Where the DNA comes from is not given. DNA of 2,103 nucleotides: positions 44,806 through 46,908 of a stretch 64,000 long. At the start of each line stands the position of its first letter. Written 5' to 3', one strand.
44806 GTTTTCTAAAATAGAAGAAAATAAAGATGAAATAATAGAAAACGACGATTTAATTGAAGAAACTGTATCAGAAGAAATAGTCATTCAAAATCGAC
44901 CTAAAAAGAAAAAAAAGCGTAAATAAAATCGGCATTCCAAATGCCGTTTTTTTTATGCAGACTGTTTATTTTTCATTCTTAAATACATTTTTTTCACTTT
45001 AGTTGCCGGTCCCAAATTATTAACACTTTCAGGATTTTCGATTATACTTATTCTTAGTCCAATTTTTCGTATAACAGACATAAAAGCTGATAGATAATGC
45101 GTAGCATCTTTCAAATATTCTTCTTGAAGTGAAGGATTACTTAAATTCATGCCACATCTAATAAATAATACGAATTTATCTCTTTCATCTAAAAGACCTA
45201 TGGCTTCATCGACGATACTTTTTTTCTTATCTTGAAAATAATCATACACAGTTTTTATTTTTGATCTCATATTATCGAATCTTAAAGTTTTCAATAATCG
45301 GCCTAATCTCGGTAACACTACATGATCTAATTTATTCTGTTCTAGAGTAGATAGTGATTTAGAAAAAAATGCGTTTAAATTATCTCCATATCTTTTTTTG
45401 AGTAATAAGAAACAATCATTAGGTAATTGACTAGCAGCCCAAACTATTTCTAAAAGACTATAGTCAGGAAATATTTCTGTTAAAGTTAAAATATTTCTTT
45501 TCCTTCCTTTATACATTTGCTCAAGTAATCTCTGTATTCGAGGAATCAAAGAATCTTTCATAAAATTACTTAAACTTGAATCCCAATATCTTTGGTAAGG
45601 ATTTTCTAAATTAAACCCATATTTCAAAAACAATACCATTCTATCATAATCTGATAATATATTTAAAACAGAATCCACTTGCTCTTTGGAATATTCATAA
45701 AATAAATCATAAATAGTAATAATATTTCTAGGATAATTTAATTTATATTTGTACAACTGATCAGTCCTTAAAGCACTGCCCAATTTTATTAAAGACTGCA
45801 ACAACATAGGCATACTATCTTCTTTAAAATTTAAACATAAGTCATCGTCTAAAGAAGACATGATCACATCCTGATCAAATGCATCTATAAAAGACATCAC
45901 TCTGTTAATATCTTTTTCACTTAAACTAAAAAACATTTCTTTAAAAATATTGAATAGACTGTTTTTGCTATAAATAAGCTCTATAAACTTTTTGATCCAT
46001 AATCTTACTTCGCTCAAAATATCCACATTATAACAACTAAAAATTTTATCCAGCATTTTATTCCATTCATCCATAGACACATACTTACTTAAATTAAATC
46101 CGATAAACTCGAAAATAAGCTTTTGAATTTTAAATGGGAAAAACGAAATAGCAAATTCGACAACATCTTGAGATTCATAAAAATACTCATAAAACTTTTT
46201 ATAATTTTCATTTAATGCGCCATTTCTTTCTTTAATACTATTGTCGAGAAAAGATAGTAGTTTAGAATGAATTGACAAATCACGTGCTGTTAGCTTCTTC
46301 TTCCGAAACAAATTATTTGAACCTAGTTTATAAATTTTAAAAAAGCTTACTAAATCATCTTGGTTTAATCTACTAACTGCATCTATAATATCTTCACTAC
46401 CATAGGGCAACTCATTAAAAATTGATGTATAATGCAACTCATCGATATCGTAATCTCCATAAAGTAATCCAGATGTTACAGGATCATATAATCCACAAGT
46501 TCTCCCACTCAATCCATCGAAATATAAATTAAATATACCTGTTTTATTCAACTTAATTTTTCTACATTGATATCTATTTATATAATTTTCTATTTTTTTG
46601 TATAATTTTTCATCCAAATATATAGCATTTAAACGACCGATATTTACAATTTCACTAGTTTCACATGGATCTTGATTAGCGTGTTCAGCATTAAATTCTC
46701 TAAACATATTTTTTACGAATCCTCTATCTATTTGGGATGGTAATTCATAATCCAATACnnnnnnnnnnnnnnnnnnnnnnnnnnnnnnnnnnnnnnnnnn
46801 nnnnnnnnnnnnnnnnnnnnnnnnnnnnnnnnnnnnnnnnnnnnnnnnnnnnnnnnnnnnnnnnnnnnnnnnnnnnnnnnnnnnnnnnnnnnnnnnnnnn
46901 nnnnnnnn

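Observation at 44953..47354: Roughly 800-aa sigma-factor-like protein with a C-terminal array of six degenerate region-4-like repeats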

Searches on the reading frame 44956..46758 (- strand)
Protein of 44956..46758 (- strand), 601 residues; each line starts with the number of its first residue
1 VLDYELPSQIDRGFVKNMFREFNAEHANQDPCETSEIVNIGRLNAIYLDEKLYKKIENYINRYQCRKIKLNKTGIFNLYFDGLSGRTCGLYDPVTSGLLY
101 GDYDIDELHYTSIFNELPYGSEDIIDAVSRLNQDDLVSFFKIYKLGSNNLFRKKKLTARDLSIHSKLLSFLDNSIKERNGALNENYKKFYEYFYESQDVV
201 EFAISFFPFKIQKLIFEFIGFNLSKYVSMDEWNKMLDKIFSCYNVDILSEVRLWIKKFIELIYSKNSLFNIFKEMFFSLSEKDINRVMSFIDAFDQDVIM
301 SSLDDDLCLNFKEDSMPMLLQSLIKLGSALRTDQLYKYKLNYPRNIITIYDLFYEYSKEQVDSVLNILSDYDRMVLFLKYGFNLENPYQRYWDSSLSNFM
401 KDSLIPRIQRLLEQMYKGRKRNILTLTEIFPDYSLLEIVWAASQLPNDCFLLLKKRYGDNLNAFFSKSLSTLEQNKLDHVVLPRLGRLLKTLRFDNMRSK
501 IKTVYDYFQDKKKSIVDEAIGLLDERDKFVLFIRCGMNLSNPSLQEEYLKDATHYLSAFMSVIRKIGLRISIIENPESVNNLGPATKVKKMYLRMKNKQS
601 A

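Call 22: search_protein_representatives(protein=window:44956-46758:-)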
Query: 601 residues. Proteins with E-value up to 0.001 (for the whole library): 266; up to 1e-10: 97; up to 1e-30: 22. The best 150 are listed.
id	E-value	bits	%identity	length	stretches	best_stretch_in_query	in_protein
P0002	2.8e-239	812.1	89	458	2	355-598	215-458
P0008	1.3e-200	684.5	94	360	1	1-327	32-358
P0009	1.3e-58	215.6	31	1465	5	345-578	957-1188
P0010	3.4e-56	207.7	33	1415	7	345-565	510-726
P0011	2.2e-54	201.7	29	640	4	344-559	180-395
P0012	3.0e-45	171.5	32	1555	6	344-566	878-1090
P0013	6.7e-42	160.5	28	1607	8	348-548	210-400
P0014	1.3e-41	159.6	33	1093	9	324-414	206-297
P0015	1.3e-41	159.5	29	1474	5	337-491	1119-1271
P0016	4.6e-40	154.4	30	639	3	346-546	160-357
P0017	1.1e-35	140.0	31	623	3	348-565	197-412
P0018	1.9e-35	139.2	32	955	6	346-542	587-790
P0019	5.3e-34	134.4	31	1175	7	339-541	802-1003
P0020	7.8e-34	133.8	30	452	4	343-461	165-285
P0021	1.9e-33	132.6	31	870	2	341-559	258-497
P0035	1.5e-25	106.5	27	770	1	14-577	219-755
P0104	1.4e-10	57.1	35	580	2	343-419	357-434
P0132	1.3e-08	50.6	35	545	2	292-417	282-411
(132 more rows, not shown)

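Call 24: search_protein_families(library=pfam, proteins=[P0009, P0010, P0011, P0012, P0014, P0016, P0017, P0018, P0035], max_evalue=0.01)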
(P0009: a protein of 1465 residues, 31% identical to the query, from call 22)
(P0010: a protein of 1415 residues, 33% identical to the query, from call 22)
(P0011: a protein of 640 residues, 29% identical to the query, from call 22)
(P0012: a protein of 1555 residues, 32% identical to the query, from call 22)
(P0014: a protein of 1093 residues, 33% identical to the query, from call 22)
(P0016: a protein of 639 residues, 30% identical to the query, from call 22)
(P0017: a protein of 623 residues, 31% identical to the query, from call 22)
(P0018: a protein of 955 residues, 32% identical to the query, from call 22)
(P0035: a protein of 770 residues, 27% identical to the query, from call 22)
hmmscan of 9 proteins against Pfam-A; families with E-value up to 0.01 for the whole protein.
P0009 (1465 aa): 7 families
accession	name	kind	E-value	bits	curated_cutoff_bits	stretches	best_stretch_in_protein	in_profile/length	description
PF04545.22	Sigma70_r4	-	4.3e-43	145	24.1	1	413-460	5-48/50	Sigma-70, region 4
PF04542.20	Sigma70_r2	-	1.3e-23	83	24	1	240-309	1-70/71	Sigma-70 region 2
PF08281.18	Sigma70_r4_2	-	6.8e-22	77.3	25.7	0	971-998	2-29/54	Sigma-70, region 4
PF04539.22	Sigma70_r3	-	4e-19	68.9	25.3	1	319-393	1-76/78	Sigma-70 region 3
PF00140.25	Sigma70_r1_2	-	2.5e-07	31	22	1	205-234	4-33/34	Sigma-70 factor, region 1.2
PF12348.14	CLASP_N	-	0.002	18.1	27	0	1163-1224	165-226/227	CLASP N terminal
PF18039.7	UBA_6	-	0.0096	16.4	23.5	0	1126-1140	12-26/42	UBA-like domain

P0010 (1415 aa): 15 families
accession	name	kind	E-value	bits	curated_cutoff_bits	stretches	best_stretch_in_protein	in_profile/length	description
PF04545.22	Sigma70_r4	-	5.1e-33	112.8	24.1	2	415-462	5-49/50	Sigma-70, region 4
PF04542.20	Sigma70_r2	-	1.6e-20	73.1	24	1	243-312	1-70/71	Sigma-70 region 2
PF04539.22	Sigma70_r3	-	2.6e-13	50.3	25.3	1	322-396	1-77/78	Sigma-70 region 3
PF08281.18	Sigma70_r4_2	-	1.7e-10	40.8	25.7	0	829-856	2-29/54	Sigma-70, region 4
PF12024.13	DUF3512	-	1.1e-08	35.6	23.4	0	646-711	85-149/186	Domain of unknown function (DUF3512)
PF00140.25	Sigma70_r1_2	-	1.3e-08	35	22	1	205-237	1-33/34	Sigma-70 factor, region 1.2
PF18039.7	UBA_6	-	1.5e-05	25.4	23.5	0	345-385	5-38/42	UBA-like domain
PF13684.11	FakA-like_C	-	3.6e-05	23.7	23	0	674-715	152-193/216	Fatty acid kinase subunit A-like, C-terminal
PF14394.12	DUF4423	-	4.2e-05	23.9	30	0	327-451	22-144/165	Domain of unknown function (DUF4423)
PF08637.16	NCA2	-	0.0004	20.1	20.6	0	825-863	87-125/289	ATP synthase regulation protein NCA2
PF19775.4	DUF6261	-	0.00053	20.4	27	0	709-751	7-49/154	Family of unknown function (DUF6261)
PF03448.22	MgtE_N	-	0.00055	20.9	25.9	0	821-867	44-90/102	MgtE intracellular N domain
PF18152.6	DAHP_snth_FXD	-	0.00057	20.1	27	0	670-694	7-31/67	DAHP synthase ferredoxin-like domain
PF07499.19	RuvA_C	-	0.00082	20.2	24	0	749-766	15-33/47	RuvA, C-terminal domain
PF13730.12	HTH_36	-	0.0017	18.5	25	0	1350-1376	21-48/55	Helix-turn-helix domain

P0011 (640 aa): 19 families
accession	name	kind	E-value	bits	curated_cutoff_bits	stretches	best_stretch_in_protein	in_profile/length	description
PF08281.18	Sigma70_r4_2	-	2.7e-15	56.2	25.7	0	194-220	1-27/54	Sigma-70, region 4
PF04545.22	Sigma70_r4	-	9.2e-14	51.1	24.1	0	47-68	1-22/50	Sigma-70, region 4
PF20196.3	DUF6559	-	3e-12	47.1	27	0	411-465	18-74/126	Family of unknown function (DUF6559)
PF18039.7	UBA_6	-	2.7e-08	34.1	23.5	0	347-359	13-25/42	UBA-like domain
PF03448.22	MgtE_N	-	7e-08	33.4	25.9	0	264-312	44-92/102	MgtE intracellular N domain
PF09345.15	SiaC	-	1.6e-07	31.5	24.5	0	224-281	21-76/120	SiaC family regulatory phosphoprotein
PF12024.13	DUF3512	-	3e-07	30.9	23.4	0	346-380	110-143/186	Domain of unknown function (DUF3512)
PF19314.4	DUF5917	-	6.6e-07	29.8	27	0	393-447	35-88/94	Family of unknown function (DUF5917)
PF20811.2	PARG_cat_N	-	7.3e-07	29.9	25.6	0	461-509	2-44/118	Poly (ADP-ribose) glycohydrolase (PARG), helical domain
PF07299.16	EF-G-binding_N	-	9.3e-07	29.7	27.1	0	108-137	27-56/83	Elongation factor G-binding protein, N-terminal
PF17997.7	Cry1Ac_D5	-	1.2e-06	28.9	25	0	189-223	63-95/173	Insecticidal delta-endotoxin CryIA(c) domain 5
PF13684.11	FakA-like_C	-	3.3e-06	27.1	23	0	426-463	152-189/216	Fatty acid kinase subunit A-like, C-terminal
PF06435.16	DUF1079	-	2.7e-05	24.5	27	0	340-355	4-19/31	Repeat of unknown function (DUF1079)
PF08713.17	DNA_alkylation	-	2.8e-05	24.3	21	0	431-504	3-63/213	DNA alkylation repair enzyme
PF10725.14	DUF2517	-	3.1e-05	24.1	25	0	384-396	29-41/61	Protein of unknown function (DUF2517)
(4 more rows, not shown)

P0012 (1555 aa): 5 families
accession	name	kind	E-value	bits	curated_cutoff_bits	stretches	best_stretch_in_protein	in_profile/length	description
PF04545.22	Sigma70_r4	-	5.4e-31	106.3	24.1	2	411-460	5-50/50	Sigma-70, region 4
PF04542.20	Sigma70_r2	-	1e-17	64.1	24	1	238-303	1-66/71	Sigma-70 region 2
PF04539.22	Sigma70_r3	-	1.5e-15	57.5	25.3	1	321-385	5-69/78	Sigma-70 region 3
PF08281.18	Sigma70_r4_2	-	2.1e-12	46.9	25.7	0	1468-1508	5-42/54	Sigma-70, region 4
PF00140.25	Sigma70_r1_2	-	0.00019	21.8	22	1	200-231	1-32/34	Sigma-70 factor, region 1.2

P0014 (1093 aa): 8 families
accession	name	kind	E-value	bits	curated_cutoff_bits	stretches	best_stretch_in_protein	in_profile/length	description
PF08281.18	Sigma70_r4_2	-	9.8e-28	96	25.7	0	667-694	2-29/54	Sigma-70, region 4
PF04545.22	Sigma70_r4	-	1.7e-21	75.9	24.1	0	672-693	1-22/50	Sigma-70, region 4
PF13684.11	FakA-like_C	-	2e-17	63.8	23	0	835-875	151-191/216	Fatty acid kinase subunit A-like, C-terminal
PF14106.11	DUF4279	-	2.7e-11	44.2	25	0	828-860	46-77/116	Domain of unknown function (DUF4279)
PF18039.7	UBA_6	-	1.3e-08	35.1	23.5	0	494-508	13-27/42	UBA-like domain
PF03448.22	MgtE_N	-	1.9e-05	25.6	25.9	0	405-429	70-94/102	MgtE intracellular N domain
PF01099.22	Uteroglobin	-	0.0011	19.8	24.8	0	561-591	54-84/90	Uteroglobin family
PF21982.2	RecX_HTH1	-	0.0021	18.4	26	0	834-846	28-40/40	RecX, first three-helix domain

P0016 (639 aa): 3 families
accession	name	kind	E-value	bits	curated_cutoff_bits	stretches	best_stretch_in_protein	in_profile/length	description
PF04545.22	Sigma70_r4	-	1.6e-13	50.4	24.1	0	179-198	2-18/50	Sigma-70, region 4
PF08281.18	Sigma70_r4_2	-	2.9e-07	30.5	25.7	0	173-198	2-27/54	Sigma-70, region 4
PF13684.11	FakA-like_C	-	0.0011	18.9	23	0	16-52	146-182/216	Fatty acid kinase subunit A-like, C-terminal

P0017 (623 aa): 3 families
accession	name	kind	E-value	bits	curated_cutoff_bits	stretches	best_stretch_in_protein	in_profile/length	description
PF08281.18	Sigma70_r4_2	-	4e-12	46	25.7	0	286-313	2-29/54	Sigma-70, region 4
PF04545.22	Sigma70_r4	-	1.5e-11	44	24.1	0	217-234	5-22/50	Sigma-70, region 4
PF13684.11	FakA-like_C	-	1.4e-05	25.1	23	0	439-479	155-194/216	Fatty acid kinase subunit A-like, C-terminal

P0018 (955 aa): 4 families
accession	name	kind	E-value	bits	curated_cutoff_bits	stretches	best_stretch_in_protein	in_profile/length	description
PF04545.22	Sigma70_r4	-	6.8e-33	112.4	24.1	0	449-467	2-20/50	Sigma-70, region 4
PF08281.18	Sigma70_r4_2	-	5.7e-23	80.8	25.7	0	762-797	2-37/54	Sigma-70, region 4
PF18039.7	UBA_6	-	3.1e-05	24.3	23.5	0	34-47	13-26/42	UBA-like domain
PF03979.19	Sigma70_r1_1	-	0.0059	17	22.5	0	34-56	34-56/81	Sigma-70 factor, region 1.1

P0035 (770 aa): 1 family
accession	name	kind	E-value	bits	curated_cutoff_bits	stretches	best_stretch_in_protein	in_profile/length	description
PF04542.20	Sigma70_r2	-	1e-08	35.3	24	1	41-111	3-70/71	Sigma-70 region 2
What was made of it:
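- On Sigma-70 family: Orthologue P0035 scores 35.3 bits (call 24).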

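Call 27: search_protein_families(library=ncbifam, proteins=[P0009, P0011, P0020, P0035], max_evalue=0.001)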
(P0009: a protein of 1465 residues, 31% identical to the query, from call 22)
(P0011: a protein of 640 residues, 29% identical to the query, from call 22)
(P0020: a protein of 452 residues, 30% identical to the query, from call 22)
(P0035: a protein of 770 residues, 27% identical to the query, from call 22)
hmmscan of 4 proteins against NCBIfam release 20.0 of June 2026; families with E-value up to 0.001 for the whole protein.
P0009 (1465 aa): 56 families (the best 25 are shown)
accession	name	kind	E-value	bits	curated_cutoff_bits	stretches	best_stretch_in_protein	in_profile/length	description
TIGR02997.1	Sig70-cyanoRpoD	subfamily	4.1e-106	354.6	384.5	1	230-460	70-297/298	RNA polymerase sigma factor, RpoD/SigA family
TIGR02393.1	RpoD_Cterm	equivalog_domain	1.1e-100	336.2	354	1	236-467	1-231/238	RNA polymerase sigma factor RpoD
NF041931.2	MzaA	equivalog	3.1e-96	323.9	800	1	218-475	459-716/726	MZA anti-phage system associated sigma-70 family RNA polymerase sigma factor MzaA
NF006666.0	PRK09210.1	equivalog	5.7e-96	322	572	1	151-464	50-360/370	RNA polymerase sigma factor RpoD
NF005643.0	PRK07406.1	equivalog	7.8e-94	314.9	500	1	233-472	158-395/397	RNA polymerase sigma factor RpoD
NF004208.0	PRK05658.1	equivalog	4.4e-90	303.5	555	1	68-473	227-629/631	RNA polymerase sigma factor RpoD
NF005920.0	PRK07921.1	subfamily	1.9e-89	299.9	464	1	217-473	73-327/328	RNA polymerase sigma factor SigB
NF005785.0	PRK07598.1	equivalog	1.3e-88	297.7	554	1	229-474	169-412/415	RNA polymerase sigma factor SigC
NF004561.0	PRK05901.1-3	equivalog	4.5e-84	283.5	582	1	217-464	282-527/537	RNA polymerase sigma factor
NF005642.0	PRK07405.1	subfamily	3.2e-82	276.3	524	1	223-460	71-305/318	RNA polymerase sigma factor SigD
TIGR02394.1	rpoS_proteo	equivalog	1.1e-81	274.5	378.7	1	200-460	11-270/285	RNA polymerase sigma factor RpoS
NF004560.0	PRK05901.1-1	equivalog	7.5e-80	269.5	711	1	217-464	261-506/516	RNA polymerase sigma factor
NF004207.0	PRK05657.1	equivalog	1.1e-77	261.6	394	1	187-460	41-313/329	RNA polymerase sigma factor RpoS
NF004615.0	PRK05949.1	subfamily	1.1e-74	251.3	530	1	222-460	79-314/327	RNA polymerase sigma factor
NF004562.0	PRK05901.1-4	equivalog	2.9e-70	237.4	779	1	234-474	315-557/571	RNA polymerase sigma factor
TIGR02937.1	sigma70-ECF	superfamily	3.7e-54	182.8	42.9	1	236-461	2-162/165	sigma-70 family RNA polymerase sigma factor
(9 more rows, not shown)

P0011 (640 aa): 20 families
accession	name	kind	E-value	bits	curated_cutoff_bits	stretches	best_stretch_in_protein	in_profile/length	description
TIGR02937.1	sigma70-ECF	superfamily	2.2e-19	69.7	42.9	0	420-604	102-164/165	sigma-70 family RNA polymerase sigma factor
TIGR02393.1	RpoD_Cterm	equivalog_domain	4.4e-16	59.2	354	0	422-491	163-228/238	RNA polymerase sigma factor RpoD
NF053879.1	RNAPolSigSigVBac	equivalog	3.2e-09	36.7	190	0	186-221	90-125/160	RNA polymerase sigma factor SigV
TIGR02394.1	rpoS_proteo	equivalog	1.5e-08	34.5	378.7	0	188-217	207-236/285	RNA polymerase sigma factor RpoS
NF004471.0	PRK05803.1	subfamily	2.2e-08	33.6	252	0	33-74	158-200/235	RNA polymerase sporulation sigma factor SigK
TIGR02983.1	SigE-fam_strep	subfamily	1.4e-07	31.6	141.55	0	268-298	98-128/162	SigE family RNA polymerase sigma factor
TIGR02997.1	Sig70-cyanoRpoD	subfamily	2e-07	30.6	384.5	0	40-71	239-270/298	RNA polymerase sigma factor, RpoD/SigA family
NF009195.0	PRK12543.1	subfamily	2.5e-07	30.4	197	0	323-374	95-146/192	RNA polymerase sigma factor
NF004561.0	PRK05901.1-3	equivalog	3.5e-07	29.7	582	0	426-493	466-521/537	RNA polymerase sigma factor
NF007646.0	PRK10318.1-3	equivalog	5.7e-07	29.7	171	0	185-219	17-50/122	hypothetical protein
NF041931.2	MzaA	equivalog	1.1e-06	27.8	800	0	25-70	631-673/726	MZA anti-phage system associated sigma-70 family RNA polymerase sigma factor MzaA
TIGR02980.1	SigBFG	subfamily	1.5e-06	28.1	234.35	0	37-68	165-196/227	SigB/SigF/SigG family RNA polymerase sigma factor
NF045770.1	MPN403_MG284_C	domain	3.2e-06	27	37.3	0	42-63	3-24/57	MG284/MPN403 family protein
NF006377.0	PRK08611.1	equivalog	8.3e-06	24.6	742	0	348-417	505-571/576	pyruvate oxidase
NF006666.0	PRK09210.1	equivalog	2.9e-05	23.5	572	0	412-491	289-360/370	RNA polymerase sigma factor RpoD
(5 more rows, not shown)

P0020 (452 aa): 14 families
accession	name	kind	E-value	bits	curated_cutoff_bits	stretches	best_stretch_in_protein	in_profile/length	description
TIGR02952.1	Sig70_famx2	equivalog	1.3e-18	67.4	206.45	0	174-211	107-144/170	ECF subfamily RNA polymerase sigma factor, BldN family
TIGR02393.1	RpoD_Cterm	equivalog_domain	7.5e-10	38.8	354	0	173-239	160-229/238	RNA polymerase sigma factor RpoD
TIGR02997.1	Sig70-cyanoRpoD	subfamily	3.8e-09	36.2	384.5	0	173-205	233-265/298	RNA polymerase sigma factor, RpoD/SigA family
NF005920.0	PRK07921.1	subfamily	1.7e-08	33.9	464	0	176-206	253-283/328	RNA polymerase sigma factor SigB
TIGR02937.1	sigma70-ECF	superfamily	2.4e-08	33.8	42.9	0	175-206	103-134/165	sigma-70 family RNA polymerase sigma factor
TIGR02980.1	SigBFG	subfamily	3.1e-08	33.6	234.35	0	179-206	168-195/227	SigB/SigF/SigG family RNA polymerase sigma factor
TIGR03209.1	P21_Cbot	equivalog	7.1e-06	26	138.35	0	121-209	40-127/142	botulinum neurotoxin transcription-activating sigma factor BotR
TIGR02394.1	rpoS_proteo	equivalog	7.2e-06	25.7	378.7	0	174-204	207-237/285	RNA polymerase sigma factor RpoS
TIGR02479.1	FliA_WhiG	subfamily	1e-05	25.4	189.6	0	145-207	130-193/224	FliA/WhiG family RNA polymerase sigma factor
NF004052.0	PRK05572.1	subfamily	2.2e-05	24.1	311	0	99-151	196-251/252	SigF/SigG family RNA polymerase sporulation sigma factor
TIGR02983.1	SigE-fam_strep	subfamily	2.5e-05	24.2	141.55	0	96-124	101-129/162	SigE family RNA polymerase sigma factor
NF009195.0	PRK12543.1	subfamily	0.00018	21.1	197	0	64-122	95-147/192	RNA polymerase sigma factor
NF003589.0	PRK05254.1-2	equivalog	0.00027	20.6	223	0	183-205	148-170/227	uracil-DNA glycosylase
TIGR02989.1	Sig-70_gvs1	subfamily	0.00034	20.6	124.55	0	99-150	104-154/158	RNA polymerase sigma-70 factor, Rhodopirellula/Verrucomicrobium family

P0035 (770 aa): 31 families (the best 25 are shown)
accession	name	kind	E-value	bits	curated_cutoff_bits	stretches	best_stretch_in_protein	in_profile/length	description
NF004471.0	PRK05803.1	subfamily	6.9e-21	74.6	252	1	10-199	26-219/235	RNA polymerase sporulation sigma factor SigK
TIGR02846.1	spore_sigmaK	equivalog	3.3e-19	69.3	298.65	1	11-198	25-216/227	RNA polymerase sporulation sigma factor SigK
NF006071.0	PRK08215.1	equivalog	1.8e-18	67.1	372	1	19-107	22-107/258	RNA polymerase sporulation sigma factor SigG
TIGR02997.1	Sig70-cyanoRpoD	subfamily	4.6e-18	65.5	384.5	1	20-111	61-148/298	RNA polymerase sigma factor, RpoD/SigA family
TIGR02835.1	spore_sigmaE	equivalog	1.2e-17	64.1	348.6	1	17-182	35-204/234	RNA polymerase sporulation sigma factor SigE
TIGR02394.1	rpoS_proteo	equivalog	3.8e-17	62.7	378.7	1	20-111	32-120/285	RNA polymerase sigma factor RpoS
NF006158.0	PRK08301.1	equivalog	2.1e-16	60.1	339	1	19-182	44-211/241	RNA polymerase sporulation sigma factor SigE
TIGR02850.1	spore_sigG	equivalog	1.4e-15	57.4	457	1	20-106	20-103/254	RNA polymerase sporulation sigma factor SigG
TIGR02393.1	RpoD_Cterm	equivalog_domain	1.8e-15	57.2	354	1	35-111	1-74/238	RNA polymerase sigma factor RpoD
NF004207.0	PRK05657.1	equivalog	3.9e-15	56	394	1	20-108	75-160/329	RNA polymerase sigma factor RpoS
NF006666.0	PRK09210.1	equivalog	4.8e-15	55.7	572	1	20-112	118-207/370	RNA polymerase sigma factor RpoD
NF005920.0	PRK07921.1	subfamily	9.2e-14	51.2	464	1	33-110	89-163/328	RNA polymerase sigma factor SigB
NF005785.0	PRK07598.1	equivalog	1.5e-13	50.4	554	1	30-111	171-249/415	RNA polymerase sigma factor SigC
NF004615.0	PRK05949.1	subfamily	2.7e-13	49.5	530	1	20-112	78-166/327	RNA polymerase sigma factor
NF041931.2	MzaA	equivalog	7.7e-13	48.1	800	1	34-105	475-543/726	MZA anti-phage system associated sigma-70 family RNA polymerase sigma factor MzaA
TIGR02937.1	sigma70-ECF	superfamily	6.2e-10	39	42.9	1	34-174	1-131/165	sigma-70 family RNA polymerase sigma factor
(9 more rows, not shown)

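Call 43: find_encoding_contigs(protein=P0035, flank=8000, max_places=4)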
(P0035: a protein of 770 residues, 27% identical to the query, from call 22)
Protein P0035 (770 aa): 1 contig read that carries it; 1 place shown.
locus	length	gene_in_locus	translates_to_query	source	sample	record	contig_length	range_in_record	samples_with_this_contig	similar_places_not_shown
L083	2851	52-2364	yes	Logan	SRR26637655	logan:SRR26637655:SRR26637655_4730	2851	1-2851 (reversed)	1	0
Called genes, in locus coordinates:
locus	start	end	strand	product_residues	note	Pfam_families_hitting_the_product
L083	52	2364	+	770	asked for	PF04542:Sigma70_r2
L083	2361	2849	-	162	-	?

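Call 45: find_encoding_contigs(protein=P0009, flank=8000, max_places=3)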
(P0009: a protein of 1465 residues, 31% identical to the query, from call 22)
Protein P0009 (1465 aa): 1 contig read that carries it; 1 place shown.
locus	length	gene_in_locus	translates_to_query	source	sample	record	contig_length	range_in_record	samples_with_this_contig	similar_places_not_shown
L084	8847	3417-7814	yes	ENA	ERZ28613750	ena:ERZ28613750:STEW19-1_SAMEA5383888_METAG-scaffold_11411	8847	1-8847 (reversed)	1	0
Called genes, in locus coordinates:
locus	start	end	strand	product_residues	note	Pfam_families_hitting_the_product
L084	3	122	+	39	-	?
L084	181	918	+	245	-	PF06271:RDD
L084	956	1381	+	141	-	-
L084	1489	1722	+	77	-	PF00557:Peptidase_M24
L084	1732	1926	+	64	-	-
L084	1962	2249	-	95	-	PF14181:YqfQ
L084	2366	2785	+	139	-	PF12652:CotJB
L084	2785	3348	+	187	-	PF05067:Mn_catalase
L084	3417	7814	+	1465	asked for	PF00140:Sigma70_r1_2 (weak), PF04542:Sigma70_r2, PF04539:Sigma70_r3, PF08281:Sigma70_r4_2 (faint), PF04545:Sigma70_r4, PF28538:Helicase_helical (faint)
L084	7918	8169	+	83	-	-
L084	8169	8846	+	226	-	?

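Call 46: find_encoding_contigs(protein=P0132, flank=8000, max_places=3)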
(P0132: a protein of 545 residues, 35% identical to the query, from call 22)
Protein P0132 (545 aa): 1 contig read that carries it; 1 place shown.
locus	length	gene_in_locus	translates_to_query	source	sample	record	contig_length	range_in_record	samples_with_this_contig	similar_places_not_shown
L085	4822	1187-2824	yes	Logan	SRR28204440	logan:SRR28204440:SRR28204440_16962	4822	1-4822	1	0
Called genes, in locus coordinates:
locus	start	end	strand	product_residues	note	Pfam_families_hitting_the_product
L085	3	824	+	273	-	?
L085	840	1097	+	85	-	-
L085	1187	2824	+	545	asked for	PF04542:Sigma70_r2, PF04545:Sigma70_r4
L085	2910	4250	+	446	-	PF01520:Amidase_3, PF23462:LysM3_NFP (faint), PF01476:LysM, PF04225:LysM_OapA (faint), PF22310:NMB0315_dom_I (faint), PF23446:LysM1_NFP_LYK (faint), PF23473:LysM3_LYK4_5 (weak), PF01476:LysM, +3 more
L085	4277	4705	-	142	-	PF07486:Hydrolase_2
